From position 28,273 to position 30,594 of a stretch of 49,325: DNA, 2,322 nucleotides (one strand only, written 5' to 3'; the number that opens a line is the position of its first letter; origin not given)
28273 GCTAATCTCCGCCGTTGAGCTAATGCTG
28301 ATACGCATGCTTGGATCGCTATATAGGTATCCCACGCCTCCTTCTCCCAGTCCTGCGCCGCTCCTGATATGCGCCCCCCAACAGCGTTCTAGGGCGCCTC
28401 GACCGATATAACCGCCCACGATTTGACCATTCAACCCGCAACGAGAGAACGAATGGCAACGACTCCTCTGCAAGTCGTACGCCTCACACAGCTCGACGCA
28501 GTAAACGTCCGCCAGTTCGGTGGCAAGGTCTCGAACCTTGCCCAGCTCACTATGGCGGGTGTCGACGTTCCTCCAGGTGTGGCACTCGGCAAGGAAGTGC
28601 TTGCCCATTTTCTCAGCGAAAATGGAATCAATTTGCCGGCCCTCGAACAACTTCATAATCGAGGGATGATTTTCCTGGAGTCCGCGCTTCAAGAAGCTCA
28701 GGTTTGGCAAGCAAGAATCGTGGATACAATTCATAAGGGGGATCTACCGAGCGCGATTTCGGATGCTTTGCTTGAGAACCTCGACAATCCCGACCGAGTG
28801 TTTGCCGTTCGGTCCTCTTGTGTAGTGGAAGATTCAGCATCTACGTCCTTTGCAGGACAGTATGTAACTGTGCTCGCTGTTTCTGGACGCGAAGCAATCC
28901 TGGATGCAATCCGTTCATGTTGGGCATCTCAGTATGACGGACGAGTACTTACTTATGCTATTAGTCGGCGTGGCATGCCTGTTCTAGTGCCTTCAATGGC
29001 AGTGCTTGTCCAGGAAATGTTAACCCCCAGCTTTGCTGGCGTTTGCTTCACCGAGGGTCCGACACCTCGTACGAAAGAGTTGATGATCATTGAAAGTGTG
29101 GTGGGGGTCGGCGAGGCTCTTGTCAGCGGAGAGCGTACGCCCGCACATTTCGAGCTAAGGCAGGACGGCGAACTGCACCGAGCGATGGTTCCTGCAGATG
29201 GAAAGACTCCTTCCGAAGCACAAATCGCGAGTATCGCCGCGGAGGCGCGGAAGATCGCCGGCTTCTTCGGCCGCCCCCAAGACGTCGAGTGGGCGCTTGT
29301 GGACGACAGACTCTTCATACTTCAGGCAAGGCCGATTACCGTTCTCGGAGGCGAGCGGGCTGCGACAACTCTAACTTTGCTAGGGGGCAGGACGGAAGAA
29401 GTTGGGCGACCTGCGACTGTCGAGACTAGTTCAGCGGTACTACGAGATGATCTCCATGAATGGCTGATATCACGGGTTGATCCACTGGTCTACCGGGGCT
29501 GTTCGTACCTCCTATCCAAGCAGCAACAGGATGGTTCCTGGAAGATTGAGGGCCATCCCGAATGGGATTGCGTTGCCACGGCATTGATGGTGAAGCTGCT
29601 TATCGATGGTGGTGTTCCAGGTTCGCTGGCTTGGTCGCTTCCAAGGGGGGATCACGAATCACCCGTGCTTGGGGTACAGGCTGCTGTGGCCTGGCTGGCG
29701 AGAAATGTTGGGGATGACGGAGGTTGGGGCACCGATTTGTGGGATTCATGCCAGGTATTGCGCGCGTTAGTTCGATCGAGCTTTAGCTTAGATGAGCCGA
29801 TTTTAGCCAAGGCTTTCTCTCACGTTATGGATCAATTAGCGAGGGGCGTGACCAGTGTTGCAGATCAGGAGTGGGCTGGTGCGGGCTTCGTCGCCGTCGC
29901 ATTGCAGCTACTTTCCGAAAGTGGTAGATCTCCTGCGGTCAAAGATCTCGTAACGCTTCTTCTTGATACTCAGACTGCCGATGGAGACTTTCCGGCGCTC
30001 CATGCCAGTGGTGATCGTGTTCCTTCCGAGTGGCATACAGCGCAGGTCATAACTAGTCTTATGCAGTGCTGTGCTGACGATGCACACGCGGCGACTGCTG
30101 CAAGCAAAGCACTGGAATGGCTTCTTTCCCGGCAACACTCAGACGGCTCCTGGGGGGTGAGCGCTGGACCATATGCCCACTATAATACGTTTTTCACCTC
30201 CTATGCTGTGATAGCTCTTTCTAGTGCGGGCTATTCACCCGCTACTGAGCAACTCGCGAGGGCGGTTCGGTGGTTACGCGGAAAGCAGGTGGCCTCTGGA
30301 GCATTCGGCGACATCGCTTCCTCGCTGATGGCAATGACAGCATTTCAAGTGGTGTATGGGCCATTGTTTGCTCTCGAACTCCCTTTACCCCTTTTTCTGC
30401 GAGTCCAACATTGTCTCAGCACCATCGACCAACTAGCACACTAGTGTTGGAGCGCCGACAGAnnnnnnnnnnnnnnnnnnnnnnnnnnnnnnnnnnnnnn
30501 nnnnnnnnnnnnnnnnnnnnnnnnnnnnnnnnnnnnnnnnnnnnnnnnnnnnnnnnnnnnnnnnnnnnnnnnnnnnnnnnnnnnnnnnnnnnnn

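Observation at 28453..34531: Candidate novel system: split PEP-synthase-type phosphotransfer enzyme with a toroid-repeat domain, plus MBL hydrolase, SDR, guanylate-kinase-like protein and membrane protein in one tight operon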

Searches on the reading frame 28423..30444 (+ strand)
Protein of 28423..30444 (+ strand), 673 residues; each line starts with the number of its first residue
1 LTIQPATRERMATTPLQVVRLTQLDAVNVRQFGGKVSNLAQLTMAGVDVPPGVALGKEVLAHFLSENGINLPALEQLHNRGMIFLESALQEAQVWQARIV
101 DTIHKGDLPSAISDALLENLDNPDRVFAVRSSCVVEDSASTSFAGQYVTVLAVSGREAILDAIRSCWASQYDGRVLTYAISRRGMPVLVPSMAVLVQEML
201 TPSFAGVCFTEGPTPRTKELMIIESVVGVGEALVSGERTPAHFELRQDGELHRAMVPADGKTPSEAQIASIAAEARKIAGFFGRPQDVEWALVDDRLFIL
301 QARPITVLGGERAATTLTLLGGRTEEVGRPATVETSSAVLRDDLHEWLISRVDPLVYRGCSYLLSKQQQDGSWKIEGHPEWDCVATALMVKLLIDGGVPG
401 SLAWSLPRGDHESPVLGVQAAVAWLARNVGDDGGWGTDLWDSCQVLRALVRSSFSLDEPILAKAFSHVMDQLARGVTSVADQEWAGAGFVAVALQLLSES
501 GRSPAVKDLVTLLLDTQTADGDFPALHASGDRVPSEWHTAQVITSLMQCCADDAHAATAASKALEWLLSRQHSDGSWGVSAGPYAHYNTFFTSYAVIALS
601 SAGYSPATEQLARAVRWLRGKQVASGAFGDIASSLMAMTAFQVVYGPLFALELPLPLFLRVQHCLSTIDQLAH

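Call 3: search_protein_families(library=pfam, proteins=[window:28423-30444:+], max_evalue=0.01)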
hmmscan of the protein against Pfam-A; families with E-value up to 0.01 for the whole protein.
window:28423-30444:+ (673 aa): 5 families
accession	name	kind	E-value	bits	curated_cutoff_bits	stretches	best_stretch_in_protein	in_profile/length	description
PF01326.24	PPDK_N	-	2e-53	182.2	27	1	31-314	3-318/328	Pyruvate phosphate dikinase, AMP/ATP-binding domain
PF13243.12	SQHop_cyclase_C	-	1.3e-14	54.4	26.1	1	499-629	154-285/319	Squalene-hopene cyclase C-terminal domain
PF13249.12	SQHop_cyclase_N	-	1e-10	41.7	26.2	1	546-620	34-105/291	Squalene-hopene cyclase N-terminal domain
PF07678.20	TED_complement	-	7.9e-08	32.2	22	1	518-580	77-136/312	A-macroglobulin TED domain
PF00432.27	Prenyltrans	-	1.3e-07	31.8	26.5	1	491-627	86-215/304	Prenyltransferase alpha-alpha toroid domain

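Call 4: search_protein_families(library=padloc, proteins=[window:28423-30444:+], max_evalue=0.01)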
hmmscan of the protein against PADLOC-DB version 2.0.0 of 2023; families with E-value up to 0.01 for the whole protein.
window:28423-30444:+ (673 aa): 0 families

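Call 7: search_protein_families(library=ncbifam, proteins=[window:28423-30444:+], max_evalue=0.01)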
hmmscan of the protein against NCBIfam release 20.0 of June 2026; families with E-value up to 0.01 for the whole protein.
window:28423-30444:+ (673 aa): 20 families
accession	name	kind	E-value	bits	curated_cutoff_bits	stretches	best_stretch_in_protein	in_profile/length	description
NF004881.0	PRK06241.2-2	equivalog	2.3e-57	194.9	883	1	21-310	8-315/898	phosphoenolpyruvate synthase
NF004877.0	PRK06241.1-2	subfamily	2.7e-50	171.6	866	2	18-253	5-238/869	phosphoenolpyruvate synthase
NF052632.1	undecylprod_RedH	equivalog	1.5e-49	168.7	1350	2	17-245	2-209/880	undecylprodigiosin ligase RedH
NF052631.1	prodigiosin_PigC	equivalog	8.7e-48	162.9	1300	2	18-248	2-216/883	prodigiosin ligase PigC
NF041857.1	RIF_Ptrans_rph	equivalog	1.5e-47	162.5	999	2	18-253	3-236/864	rifamycin-inactivating phosphotransferase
NF004878.0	PRK06241.1-3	subfamily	1.5e-47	162.3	945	2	20-248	7-232/891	phosphoenolpyruvate synthase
NF005057.0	PRK06464.1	equivalog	3.2e-46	157.8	598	2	17-247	6-242/798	phosphoenolpyruvate synthase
TIGR01418.1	PEP_synth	equivalog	2.4e-44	151.9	739.75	2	18-248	2-237/784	pyruvate, water dikinase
NF004879.0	PRK06241.1-4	equivalog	4.1e-41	141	976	1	18-308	5-315/868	phosphoenolpyruvate synthase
NF004880.0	PRK06241.2-1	equivalog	7.7e-39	133.3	972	1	18-308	4-283/837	phosphoenolpyruvate synthase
NF004883.0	PRK06241.2-4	equivalog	6.6e-38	130.4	1063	2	21-241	19-238/928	phosphoenolpyruvate synthase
NF000283.1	RPH_KJ151292.1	equivalog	4e-33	114.7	1700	1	18-308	6-316/865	rifamycin-inactivating phosphotransferase Rph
NF004882.0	PRK06241.2-3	equivalog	7.1e-33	113.7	850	1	30-311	10-282/827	phosphoenolpyruvate synthase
TIGR03463.1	osq_cycl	subfamily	3.4e-14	52.1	851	1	553-634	472-550/634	2,3-oxidosqualene cyclase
TIGR01787.1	squalene_cyclas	subfamily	6.1e-12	45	322.7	1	539-633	440-532/622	squalene/oxidosqualene cyclases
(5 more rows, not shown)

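Call 8: find_homologous_proteins(query=window:28423-30444:+, max_evalue=0.00001)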
Query window:28423-30444:+ (673 aa): 616 proteins with E <= 0.00001 among 8000 candidates; the best 120 are listed.
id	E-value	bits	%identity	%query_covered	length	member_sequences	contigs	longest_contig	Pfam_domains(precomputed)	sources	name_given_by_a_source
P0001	0.0e+0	1483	100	99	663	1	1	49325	PF07678.21,PF13243.13,PF01326.25,PF00432.28,PF13249.13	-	-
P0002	7.7e-290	981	64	99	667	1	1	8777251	PF07678.21,PF13243.13,PF01326.25,PF13249.13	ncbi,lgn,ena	-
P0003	6.6e-258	875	61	97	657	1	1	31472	PF07678.21,PF13243.13,PF01326.25,PF13249.13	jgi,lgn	jgi:pyruvate,water dikinase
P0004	4.0e-257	873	60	96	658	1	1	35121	PF07678.21,PF13243.13,PF01326.25,PF13249.13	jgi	jgi:pyruvate, water dikinase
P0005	1.3e-246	838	57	97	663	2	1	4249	PF13243.13,PF01326.25,PF13249.13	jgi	jgi:pyruvate,water dikinase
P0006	1.3e-244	831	56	97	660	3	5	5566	PF07678.21,PF13243.13,PF01326.25,PF13249.13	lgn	-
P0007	4.6e-235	800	55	97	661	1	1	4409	PF07678.21,PF13243.13,PF01326.25,PF13249.13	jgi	-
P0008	8.2e-224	763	54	97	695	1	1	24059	PF13243.13,PF01326.25,PF13249.13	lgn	-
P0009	1.0e-215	736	51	99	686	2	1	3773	PF13243.13,PF01326.25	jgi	-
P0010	4.5e-209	714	50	98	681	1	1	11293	PF07678.21,PF13243.13,PF01326.25,PF13249.13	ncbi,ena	-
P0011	2.1e-207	708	49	99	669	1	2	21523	PF13243.13,PF01326.25,PF00432.28,PF13249.13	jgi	jgi:hypothetical protein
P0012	6.7e-204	697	48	97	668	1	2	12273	PF13243.13,PF01326.25,PF00432.28,PF13249.13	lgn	-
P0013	1.2e-203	696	51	97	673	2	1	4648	PF07678.21,PF13243.13,PF01326.25,PF00432.28,PF13249.13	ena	-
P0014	6.4e-203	693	50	97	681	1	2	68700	PF07678.21,PF13243.13,PF01326.25,PF00432.28,PF13249.13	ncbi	-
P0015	8.8e-203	693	49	95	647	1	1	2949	PF13243.13,PF01326.25,PF00432.28,PF13249.13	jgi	jgi:hypothetical protein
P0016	9.6e-202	690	50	96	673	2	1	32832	PF13243.13,PF01326.25,PF13249.13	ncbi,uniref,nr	ncbi:PEP/pyruvate-binding domain-containing protein [Rhodoferax sp.]|uniref:PEP/pyruvate-binding dom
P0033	7.2e-153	528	39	96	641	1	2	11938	PF07678.21,PF13243.13,PF01326.25,PF00432.28,PF13249.13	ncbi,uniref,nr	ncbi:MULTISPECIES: PEP/pyruvate-binding domain-containing protein [unclassified Chryseobacterium]|un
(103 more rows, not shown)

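Call 10: find_encoding_contigs(protein=P0002, flank=10000, max_places=2)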
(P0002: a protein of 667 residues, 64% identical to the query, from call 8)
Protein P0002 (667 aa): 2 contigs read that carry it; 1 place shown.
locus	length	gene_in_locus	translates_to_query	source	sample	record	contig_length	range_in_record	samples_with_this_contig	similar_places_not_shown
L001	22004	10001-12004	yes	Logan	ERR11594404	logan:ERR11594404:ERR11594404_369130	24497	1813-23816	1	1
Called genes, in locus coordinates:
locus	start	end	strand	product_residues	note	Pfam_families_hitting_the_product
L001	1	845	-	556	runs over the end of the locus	PF00239:Resolvase, PF07508:Recombinase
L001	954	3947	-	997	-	PF26449:DUF8128 (faint), PF10412:TrwB_AAD_bind, PF12696:TraG-D_C (weak)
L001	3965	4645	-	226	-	-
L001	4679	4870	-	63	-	-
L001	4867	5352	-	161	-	-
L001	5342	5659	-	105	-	PF01381:HTH_3 (weak), PF13560:HTH_31 (weak)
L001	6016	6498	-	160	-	PF04542:Sigma70_r2 (weak)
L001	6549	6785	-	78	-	-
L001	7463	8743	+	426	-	PF10412:TrwB_AAD_bind (faint), PF13401:AAA_22 (faint)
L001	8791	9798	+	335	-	PF13814:Replic_Relax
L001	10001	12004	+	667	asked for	PF01326:PPDK_N, PF13243:SQHop_cyclase_C (faint), PF13249:SQHop_cyclase_N (faint), PF07678:TED_complement (faint)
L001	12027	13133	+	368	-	-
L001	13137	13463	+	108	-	PF00391:PEP-utilizers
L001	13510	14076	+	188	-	PF00753:Lactamase_B, PF23023:Anti-Pycsar_Apyc1 (weak)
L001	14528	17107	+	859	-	PF02463:SMC_N (faint), PF13166:AAA_13, PF13304:AAA_21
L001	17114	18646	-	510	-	PF00239:Resolvase, PF07508:Recombinase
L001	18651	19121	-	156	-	-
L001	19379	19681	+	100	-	-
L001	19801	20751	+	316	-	PF01807:Zn_ribbon_DnaG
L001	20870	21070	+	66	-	PF08845:SymE_toxin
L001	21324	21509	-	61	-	PF01402:RHH_1 (weak)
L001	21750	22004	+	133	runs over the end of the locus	-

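Call 11: find_encoding_contigs(protein=P0016, flank=10000, max_places=2)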
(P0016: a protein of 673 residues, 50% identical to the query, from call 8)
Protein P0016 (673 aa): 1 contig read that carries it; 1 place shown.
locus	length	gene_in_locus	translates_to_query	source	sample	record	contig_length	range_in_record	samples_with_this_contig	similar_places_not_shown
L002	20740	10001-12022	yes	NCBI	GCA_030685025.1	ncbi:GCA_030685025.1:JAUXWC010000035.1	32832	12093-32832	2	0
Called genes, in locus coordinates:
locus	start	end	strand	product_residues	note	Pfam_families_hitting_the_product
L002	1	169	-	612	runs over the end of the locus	PF04851:ResIII, PF18766:SWI2_SNF2, PF10593:Z1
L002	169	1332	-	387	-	PF01555:N6_N4_Mtase (faint)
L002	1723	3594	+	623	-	PF04851:ResIII (faint), PF09848:SLFN-g3_helicase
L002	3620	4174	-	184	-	PF00239:Resolvase, PF13565:HTH_32 (faint), PF01022:HTH_5 (faint), PF02796:HTH_7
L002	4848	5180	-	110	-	PF12599:DUF3768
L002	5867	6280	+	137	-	-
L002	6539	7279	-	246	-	PF01169:GDT1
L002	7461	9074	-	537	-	PF02604:PhdYeFM_antitox (weak)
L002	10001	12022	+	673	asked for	PF01326:PPDK_N, PF13249:SQHop_cyclase_N (faint), PF13243:SQHop_cyclase_C (weak)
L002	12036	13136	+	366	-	-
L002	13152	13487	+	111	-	PF00391:PEP-utilizers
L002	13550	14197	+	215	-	PF00857:Isochorismatase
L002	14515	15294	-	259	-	PF01807:Zn_ribbon_DnaG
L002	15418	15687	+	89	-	-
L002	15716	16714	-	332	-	-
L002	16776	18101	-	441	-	-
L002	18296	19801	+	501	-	-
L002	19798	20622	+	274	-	PF01695:IstB_IS21, PF00308:Bac_DnaA (weak)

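Call 12: find_encoding_contigs(protein=P0033, flank=10000, max_places=2)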
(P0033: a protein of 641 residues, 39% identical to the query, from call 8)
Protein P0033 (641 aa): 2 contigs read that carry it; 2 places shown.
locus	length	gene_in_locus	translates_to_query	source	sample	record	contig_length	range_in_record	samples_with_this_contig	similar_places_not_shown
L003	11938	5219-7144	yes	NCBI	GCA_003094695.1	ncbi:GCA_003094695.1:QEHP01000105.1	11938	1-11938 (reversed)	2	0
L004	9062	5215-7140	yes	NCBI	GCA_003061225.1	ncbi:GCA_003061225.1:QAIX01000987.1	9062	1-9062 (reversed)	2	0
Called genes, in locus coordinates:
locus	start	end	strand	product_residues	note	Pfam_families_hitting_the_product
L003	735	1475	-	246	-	PF00072:Response_reg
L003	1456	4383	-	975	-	PF07494:Reg_prop (faint), PF06580:His_kinase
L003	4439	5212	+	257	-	PF00857:Isochorismatase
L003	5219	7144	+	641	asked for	PF01326:PPDK_N, PF13249:SQHop_cyclase_N (faint), PF07678:TED_complement (faint), PF00432:Prenyltrans, PF13243:SQHop_cyclase_C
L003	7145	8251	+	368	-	-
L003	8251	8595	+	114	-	PF00391:PEP-utilizers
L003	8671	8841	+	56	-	-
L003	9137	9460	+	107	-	-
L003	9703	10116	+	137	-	-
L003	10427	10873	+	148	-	PF04542:Sigma70_r2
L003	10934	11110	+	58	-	PF04545:Sigma70_r4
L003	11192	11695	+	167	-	-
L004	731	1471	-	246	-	PF00072:Response_reg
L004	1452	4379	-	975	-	PF07494:Reg_prop (faint), PF06580:His_kinase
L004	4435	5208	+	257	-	PF00857:Isochorismatase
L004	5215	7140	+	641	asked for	PF01326:PPDK_N, PF13249:SQHop_cyclase_N (faint), PF07678:TED_complement (faint), PF00432:Prenyltrans, PF13243:SQHop_cyclase_C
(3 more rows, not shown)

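Call 17: search_protein_families(library=phrogs, proteins=[window:28423-30444:+], max_evalue=0.01)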
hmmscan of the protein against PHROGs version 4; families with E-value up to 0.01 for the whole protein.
window:28423-30444:+ (673 aa): 1 family
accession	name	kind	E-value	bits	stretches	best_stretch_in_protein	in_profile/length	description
phrog_18609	-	other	3.5e-05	23.5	0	193-304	232-337/685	kinase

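Call 65: search_protein_families(library=pfam, proteins=[L001:3965-4645:-, L001:14528-17107:+], max_evalue=0.01)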
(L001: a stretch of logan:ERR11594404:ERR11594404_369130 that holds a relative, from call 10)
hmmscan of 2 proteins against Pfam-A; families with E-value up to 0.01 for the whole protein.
L001:3965-4645:- (226 aa): 0 families

L001:14528-17107:+ (859 aa): 4 families
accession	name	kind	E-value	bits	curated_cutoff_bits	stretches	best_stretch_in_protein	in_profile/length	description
PF13166.12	AAA_13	-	3.6e-15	56.1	36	1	384-703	256-583/713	AAA domain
PF13304.12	AAA_21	-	5.9e-11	43.4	27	1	583-694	220-303/304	AAA domain, putative AbiEii toxin, Type IV TA system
PF02463.25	SMC_N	-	9.4e-08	32.2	40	1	431-690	114-198/220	RecF/RecN/SMC N terminal domain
PF13476.12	AAA_23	-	0.0066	17.5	27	0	94-115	12-33/201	AAA domain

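Call 77: search_protein_families(library=padloc, proteins=[L001:14528-17107:+], max_evalue=0.001)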
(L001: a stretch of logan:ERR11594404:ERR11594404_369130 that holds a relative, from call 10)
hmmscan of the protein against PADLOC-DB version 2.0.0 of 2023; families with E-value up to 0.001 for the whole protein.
L001:14528-17107:+ (859 aa): 21 families
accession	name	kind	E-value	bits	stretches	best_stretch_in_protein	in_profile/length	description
PDLC04891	PDC-S06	-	6.1e-208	691.2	1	9-858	5-857/858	-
PDLC04893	PDC-S06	-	4e-166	552.8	1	7-858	4-860/862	-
PDLC04892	PDC-S06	-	1.4e-75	253.1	1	14-697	12-681/843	-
PDLC04888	PDC-S06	-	2.5e-75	252.2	1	68-798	70-791/851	-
PDLC04886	PDC-S06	-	2.5e-14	51.1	1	382-703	254-585/727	-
PDLC04135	mad3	-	2.9e-12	44.8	1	519-700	184-333/374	mads_3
PDLC03859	LmuB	-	2e-11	41.8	1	255-700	250-595/611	-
PDLC04895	PDC-S06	-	1e-10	38.8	1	531-689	458-628/784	-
PDLC02980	AriA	-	4.9e-10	37.9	1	574-694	220-303/304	-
PDLC04887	PDC-S06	-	8.4e-10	35.9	1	625-703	544-629/790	-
PDLC04890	PDC-S06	-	2.2e-09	34.5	1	382-695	255-578/732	-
PDLC04896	PDC-S06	-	1.8e-07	28.2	1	383-701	264-576/732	-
PDLC04894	PDC-S06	-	5.3e-07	26.5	1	383-698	267-578/740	-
PDLC04898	PDC-S06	-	8.1e-07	25.7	1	623-699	528-616/752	-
PDLC02335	AbiLi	-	3.1e-06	24.5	0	561-699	154-246/326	AbiLi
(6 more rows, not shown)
